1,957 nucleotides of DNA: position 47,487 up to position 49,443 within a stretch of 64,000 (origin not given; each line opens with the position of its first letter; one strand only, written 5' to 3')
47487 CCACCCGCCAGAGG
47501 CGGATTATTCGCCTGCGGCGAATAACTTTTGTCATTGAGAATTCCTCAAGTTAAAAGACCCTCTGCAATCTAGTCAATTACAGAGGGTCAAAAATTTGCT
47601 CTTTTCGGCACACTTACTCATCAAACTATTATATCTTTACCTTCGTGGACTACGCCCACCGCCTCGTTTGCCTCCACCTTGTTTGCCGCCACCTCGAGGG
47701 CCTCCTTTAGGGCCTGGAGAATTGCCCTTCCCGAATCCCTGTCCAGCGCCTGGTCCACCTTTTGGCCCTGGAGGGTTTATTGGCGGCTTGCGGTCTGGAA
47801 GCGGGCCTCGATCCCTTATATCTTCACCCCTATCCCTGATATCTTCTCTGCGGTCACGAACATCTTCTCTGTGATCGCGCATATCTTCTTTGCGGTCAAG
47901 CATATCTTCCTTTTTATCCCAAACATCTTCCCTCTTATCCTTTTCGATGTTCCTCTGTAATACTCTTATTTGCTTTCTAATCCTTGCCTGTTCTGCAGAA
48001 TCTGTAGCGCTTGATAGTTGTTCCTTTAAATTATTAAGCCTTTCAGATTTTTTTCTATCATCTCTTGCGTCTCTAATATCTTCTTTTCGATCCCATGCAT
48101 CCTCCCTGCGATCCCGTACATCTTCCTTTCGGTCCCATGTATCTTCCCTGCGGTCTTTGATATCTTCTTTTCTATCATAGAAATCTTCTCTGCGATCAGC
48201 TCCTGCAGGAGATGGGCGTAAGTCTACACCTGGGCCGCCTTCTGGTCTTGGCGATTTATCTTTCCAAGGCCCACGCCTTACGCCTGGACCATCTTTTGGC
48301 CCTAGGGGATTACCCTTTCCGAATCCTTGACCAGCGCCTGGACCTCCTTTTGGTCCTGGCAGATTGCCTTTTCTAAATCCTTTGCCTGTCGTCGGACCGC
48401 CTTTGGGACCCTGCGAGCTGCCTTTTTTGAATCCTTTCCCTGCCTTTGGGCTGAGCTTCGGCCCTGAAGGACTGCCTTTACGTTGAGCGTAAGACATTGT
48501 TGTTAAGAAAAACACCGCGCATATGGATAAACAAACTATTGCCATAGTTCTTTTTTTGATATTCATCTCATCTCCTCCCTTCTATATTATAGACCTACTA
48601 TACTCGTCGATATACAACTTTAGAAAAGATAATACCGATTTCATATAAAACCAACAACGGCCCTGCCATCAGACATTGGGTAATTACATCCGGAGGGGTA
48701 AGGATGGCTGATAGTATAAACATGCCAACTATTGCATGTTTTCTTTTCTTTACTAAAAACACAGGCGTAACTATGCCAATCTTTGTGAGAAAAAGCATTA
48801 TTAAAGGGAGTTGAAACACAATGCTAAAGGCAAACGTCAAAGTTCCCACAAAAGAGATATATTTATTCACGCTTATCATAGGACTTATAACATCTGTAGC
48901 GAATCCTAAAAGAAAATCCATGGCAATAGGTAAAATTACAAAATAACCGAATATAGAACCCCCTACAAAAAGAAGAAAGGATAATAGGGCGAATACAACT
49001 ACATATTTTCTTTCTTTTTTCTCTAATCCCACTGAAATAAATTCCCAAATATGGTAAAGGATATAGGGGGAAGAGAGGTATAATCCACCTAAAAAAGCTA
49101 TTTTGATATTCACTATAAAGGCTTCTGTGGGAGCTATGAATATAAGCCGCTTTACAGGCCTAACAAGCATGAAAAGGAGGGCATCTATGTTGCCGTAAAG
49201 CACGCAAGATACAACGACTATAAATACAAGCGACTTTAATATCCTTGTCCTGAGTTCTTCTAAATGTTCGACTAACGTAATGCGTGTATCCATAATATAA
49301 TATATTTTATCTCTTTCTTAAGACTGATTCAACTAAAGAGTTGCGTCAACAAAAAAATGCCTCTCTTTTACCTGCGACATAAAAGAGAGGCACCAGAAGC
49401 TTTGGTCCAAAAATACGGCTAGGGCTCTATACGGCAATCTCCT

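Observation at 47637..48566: Secreted 309-aa protein with mirror-symmetric low-complexity architecture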

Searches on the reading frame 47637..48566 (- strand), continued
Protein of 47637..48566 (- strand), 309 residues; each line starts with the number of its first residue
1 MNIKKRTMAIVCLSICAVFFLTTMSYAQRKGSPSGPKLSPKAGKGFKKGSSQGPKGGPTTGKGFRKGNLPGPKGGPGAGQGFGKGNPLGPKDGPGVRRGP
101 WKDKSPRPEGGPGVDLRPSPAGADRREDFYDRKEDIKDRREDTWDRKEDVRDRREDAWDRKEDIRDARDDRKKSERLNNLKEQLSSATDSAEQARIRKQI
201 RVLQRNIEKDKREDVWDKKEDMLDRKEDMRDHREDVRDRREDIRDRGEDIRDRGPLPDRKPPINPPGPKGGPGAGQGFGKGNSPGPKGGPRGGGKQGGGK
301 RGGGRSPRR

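Call 70: predict_structure(alignment_id=A3)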
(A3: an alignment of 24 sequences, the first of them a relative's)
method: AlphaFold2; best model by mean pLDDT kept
length: 220 residues; sequences in the alignment: 24
mean_pLDDT: 77.7   pTM: 0.55
mean pLDDT of the five models: 77.7, 77.2, 76.3, 70.9, 70.7
residues with pLDDT >= 90: 100; 70-90: 66; 50-70: 17; < 50: 37
segments of 3 or more residues with pLDDT < 50: 1-37
pLDDT, mean of each block of 10 residues (from residue 1): 35 34 34 44 65 80 87 75 66 83 84 92 93 91 91 95 94 93 94 93 95 90
secondary structure, 60 per line:
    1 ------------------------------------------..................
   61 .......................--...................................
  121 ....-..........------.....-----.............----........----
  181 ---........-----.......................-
elements in order: H43-83 H86-124 H126-135 H142-146 H152-164 H169-176 H184-191 H197-219

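Call 72: fold_search(model_id=the predicted structure, library=pdb)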
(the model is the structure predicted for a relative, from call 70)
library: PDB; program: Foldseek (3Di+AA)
matches with E <= 10: 35; with E <= 0.001: 0
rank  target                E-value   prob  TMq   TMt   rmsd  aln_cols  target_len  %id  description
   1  7mhd                  2.1e+00  0.20  0.23  0.19   6.9       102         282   11  Thioesterase Domain of Human Fatty Acid Synthase (FASN-TE) binding a competitive inhibitor SBP-7635 (released 2022-04-20)
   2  7uzj_A                3.2e+00  0.04  0.13  0.06  14.8       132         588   10  Rat Kidney V1 complex with SidK and NCOA7B, State 1 (released 2023-11-22)
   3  9qh7_E                3.8e+00  0.14  0.18  0.17   4.2        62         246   13  NorQ in complex with NorD VWA domain steep staircase subset 1 from Paracoccus denitrificans (released 2026-03-25)
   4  9cfc_C                3.8e+00  0.05  0.14  0.06  15.2       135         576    9  Cryo-EM structure of human kidney V-ATPase state 2 (released 2025-08-06)
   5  8dt0_A                4.5e+00  0.06  0.15  0.22  16.0       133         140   14  Scaffolding protein functional sites using deep learning (released 2022-08-10)
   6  6axm                  4.8e+00  0.05  0.13  0.10   9.7        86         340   19  F95Y Epi-isozizaene synthase (released 2017-10-18)
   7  9s9j                  5.0e+00  0.05  0.18  0.21  18.4       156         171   12  S. islandicus CdvB (closed) (released 2026-01-28)
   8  8to0_b                5.0e+00  0.05  0.20  0.22  16.4       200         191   13  48-nm repeating structure of doublets from mouse sperm flagella (released 2023-11-01)
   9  7uzf_C                5.0e+00  0.04  0.13  0.06  15.1       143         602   10  Rat Kidney V-ATPase with SidK, State 1 (released 2023-11-22)
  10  8gs1_B                5.3e+00  0.04  0.15  0.11  15.3       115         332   14  Crystal structure of AziU2-U3 complex from Streptomyces sahachiroi NRRL2485 (released 2023-09-06)
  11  7rro_D8               5.6e+00  0.04  0.17  0.10  26.1       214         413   14  Structure of the 48-nm repeat doublet microtubule from bovine tracheal cilia (released 2021-10-27)
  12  2y6w_B                5.6e+00  0.03  0.14  0.19  12.8       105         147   15  Structure of a Bcl-w dimer (released 2011-10-26)
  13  3tjm                  6.0e+00  0.12  0.24  0.20   6.1        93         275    9  Crystal Structure of the Human Fatty Acid Synthase Thioesterase Domain with an Activate Site-Specific Polyunsaturated Fa (released 2011-09-28)
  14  1g3n_C                6.0e+00  0.05  0.19  0.18  11.1       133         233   10  STRUCTURE OF A P18(INK4C)-CDK6-K-CYCLIN TERNARY COMPLEX (released 2001-01-10)
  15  3f31_B                6.0e+00  0.04  0.16  0.23  18.6       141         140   14  Crystal Structure of the N-terminal region of AlphaII-spectrin Tetramerization Domain (released 2009-10-13)
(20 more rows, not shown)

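Call 74: search_solved_structures(query=A1, max_evalue=1)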
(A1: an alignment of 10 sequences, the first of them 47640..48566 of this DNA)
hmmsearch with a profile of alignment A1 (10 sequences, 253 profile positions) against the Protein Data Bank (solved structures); distinct sequences matched with E-value up to 1: 3.
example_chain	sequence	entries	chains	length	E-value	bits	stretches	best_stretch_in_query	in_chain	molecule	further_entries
3khe_A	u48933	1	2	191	0.45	13.1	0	10-78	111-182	Calmodulin-like domain protein kinase isoform 3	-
8bbj_C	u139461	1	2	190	0.51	12.9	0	41-82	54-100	Secretagogin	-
8enk_E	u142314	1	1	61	0.6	12.7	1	142-180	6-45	Protein THO1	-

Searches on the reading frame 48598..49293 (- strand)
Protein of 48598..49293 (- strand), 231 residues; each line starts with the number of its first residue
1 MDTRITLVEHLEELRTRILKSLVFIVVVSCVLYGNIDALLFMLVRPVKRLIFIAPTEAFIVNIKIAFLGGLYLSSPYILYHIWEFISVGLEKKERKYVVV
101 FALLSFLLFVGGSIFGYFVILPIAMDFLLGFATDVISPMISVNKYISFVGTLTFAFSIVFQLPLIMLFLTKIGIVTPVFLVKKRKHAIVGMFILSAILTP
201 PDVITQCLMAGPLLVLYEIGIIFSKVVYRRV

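Call 33: search_protein_families(library=pfam, proteins=[window:48598-49293:-], max_evalue=0.001)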
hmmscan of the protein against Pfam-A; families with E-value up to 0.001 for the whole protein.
window:48598-49293:- (231 aa): 1 family
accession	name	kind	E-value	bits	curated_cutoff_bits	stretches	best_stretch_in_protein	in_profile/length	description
PF00902.23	TatC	-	1.5e-68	231.2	25.1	1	9-212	1-208/208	Sec-independent protein translocase protein (TatC)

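Call 37: find_homologous_proteins(query=window:48601-49293:-, max_evalue=1e-30)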
Query window:48601-49293:- (231 aa): 3781 proteins with E <= 1e-30 among 5074 candidates; the best 120 are listed.
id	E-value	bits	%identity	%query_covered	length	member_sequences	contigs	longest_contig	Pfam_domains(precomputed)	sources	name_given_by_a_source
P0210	1.4e-136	472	100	100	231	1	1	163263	PF00902.24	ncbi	ncbi:twin-arginine translocase subunit TatC [Candidatus Omnitrophota bacterium]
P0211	1.3e-110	387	78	99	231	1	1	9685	PF00902.24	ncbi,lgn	-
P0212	6.1e-109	381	79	99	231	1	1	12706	PF00902.24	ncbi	ncbi:MAG: twin-arginine translocase subunit TatC [Candidatus Omnitrophota bacterium]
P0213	6.2e-109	381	76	99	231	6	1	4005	PF00902.24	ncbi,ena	-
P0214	1.7e-108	380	77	99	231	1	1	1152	PF00902.24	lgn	-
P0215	9.4e-108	377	77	99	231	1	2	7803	PF00902.24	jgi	-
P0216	4.3e-107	375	76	99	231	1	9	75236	PF00902.24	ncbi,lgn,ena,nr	ncbi:MAG: twin-arginine translocase subunit TatC [Candidatus Omnitrophica bacterium]|nr:twin-arginin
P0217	3.4e-101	356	71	100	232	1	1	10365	PF00902.24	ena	-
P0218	1.1e-98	348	70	100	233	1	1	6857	PF00902.24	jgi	-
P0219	1.2e-97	344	69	99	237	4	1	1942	PF00902.24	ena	-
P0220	1.9e-96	340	67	100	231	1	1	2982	PF00902.24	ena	-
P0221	4.2e-96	339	69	100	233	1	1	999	PF00902.24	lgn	-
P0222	4.3e-96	339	68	100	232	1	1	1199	PF00902.24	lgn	-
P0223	2.3e-95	337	68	100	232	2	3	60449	PF00902.24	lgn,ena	-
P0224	2.3e-95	337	68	97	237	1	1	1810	PF00902.24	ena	-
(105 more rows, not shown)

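Call 38: find_encoding_contigs(protein=P0210, flank=3500, max_places=2)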
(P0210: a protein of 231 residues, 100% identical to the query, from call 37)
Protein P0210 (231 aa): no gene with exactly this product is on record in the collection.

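Call 39: find_encoding_contigs(protein=P0216, flank=3500, max_places=2)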
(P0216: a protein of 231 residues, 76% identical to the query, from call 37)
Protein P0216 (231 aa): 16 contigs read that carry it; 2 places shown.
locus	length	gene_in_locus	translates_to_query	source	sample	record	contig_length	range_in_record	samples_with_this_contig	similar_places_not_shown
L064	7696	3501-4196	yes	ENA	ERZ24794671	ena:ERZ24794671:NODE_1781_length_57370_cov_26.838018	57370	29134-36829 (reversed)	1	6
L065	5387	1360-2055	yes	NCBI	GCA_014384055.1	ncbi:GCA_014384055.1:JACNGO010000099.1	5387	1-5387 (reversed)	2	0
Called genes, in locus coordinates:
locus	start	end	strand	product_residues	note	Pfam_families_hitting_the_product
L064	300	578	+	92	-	PF02597:ThiS, PF09138:Urm1 (weak)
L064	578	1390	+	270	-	PF00899:ThiF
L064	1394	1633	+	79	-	PF09383:NIL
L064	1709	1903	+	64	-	PF12974:Phosphonate-bd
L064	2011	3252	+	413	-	PF07396:Porin_O_P (weak), PF16930:Porin_5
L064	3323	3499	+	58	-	PF02416:TatA_B_E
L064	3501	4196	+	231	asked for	PF00902:TatC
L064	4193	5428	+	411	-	PF03453:MoeA_N, PF00994:MoCF_biosynth, PF03454:MoeA_C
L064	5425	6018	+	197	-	PF12804:NTP_transf_3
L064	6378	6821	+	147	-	PF01257:2Fe-2S_thioredx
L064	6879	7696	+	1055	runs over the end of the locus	PF01512:Complex1_51K, PF10531:SLBB (weak), PF10589:NADH_4Fe-4S, PF14691:Fer4_20, PF00070:Pyr_redox (faint), PF07992:Pyr_redox_2, PF13450:NAD_binding_8, PF13738:Pyr_redox_3, +1 more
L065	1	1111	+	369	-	PF07396:Porin_O_P (weak), PF16930:Porin_5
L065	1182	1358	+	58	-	PF02416:TatA_B_E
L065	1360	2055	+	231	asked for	PF00902:TatC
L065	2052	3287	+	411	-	PF03453:MoeA_N, PF00994:MoCF_biosynth, PF03454:MoeA_C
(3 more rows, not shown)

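Call 40: find_encoding_contigs(protein=P0212, flank=3500, max_places=2)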
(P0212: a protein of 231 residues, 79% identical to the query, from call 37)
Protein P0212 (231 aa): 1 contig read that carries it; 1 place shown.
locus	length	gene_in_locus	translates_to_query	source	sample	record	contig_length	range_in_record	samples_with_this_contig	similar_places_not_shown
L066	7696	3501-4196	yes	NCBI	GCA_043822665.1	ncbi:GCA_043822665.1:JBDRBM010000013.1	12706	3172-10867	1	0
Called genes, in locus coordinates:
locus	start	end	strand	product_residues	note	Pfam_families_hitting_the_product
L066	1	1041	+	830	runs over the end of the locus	PF04879:Molybdop_Fe4S4, PF00384:Molybdopterin, PF01568:Molydop_binding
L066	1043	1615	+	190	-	PF02613:Nitrate_red_del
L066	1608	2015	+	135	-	PF00072:Response_reg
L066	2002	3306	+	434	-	PF25323:6TM_PilS, PF02518:HATPase_c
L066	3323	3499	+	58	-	PF02416:TatA_B_E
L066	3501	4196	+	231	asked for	PF00902:TatC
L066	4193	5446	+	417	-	PF03453:MoeA_N, PF00994:MoCF_biosynth, PF03454:MoeA_C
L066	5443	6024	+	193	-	PF12804:NTP_transf_3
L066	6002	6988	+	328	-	PF04055:Radical_SAM, PF13353:Fer4_12 (weak), PF06463:Mob_synth_C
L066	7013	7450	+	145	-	PF01967:MoaC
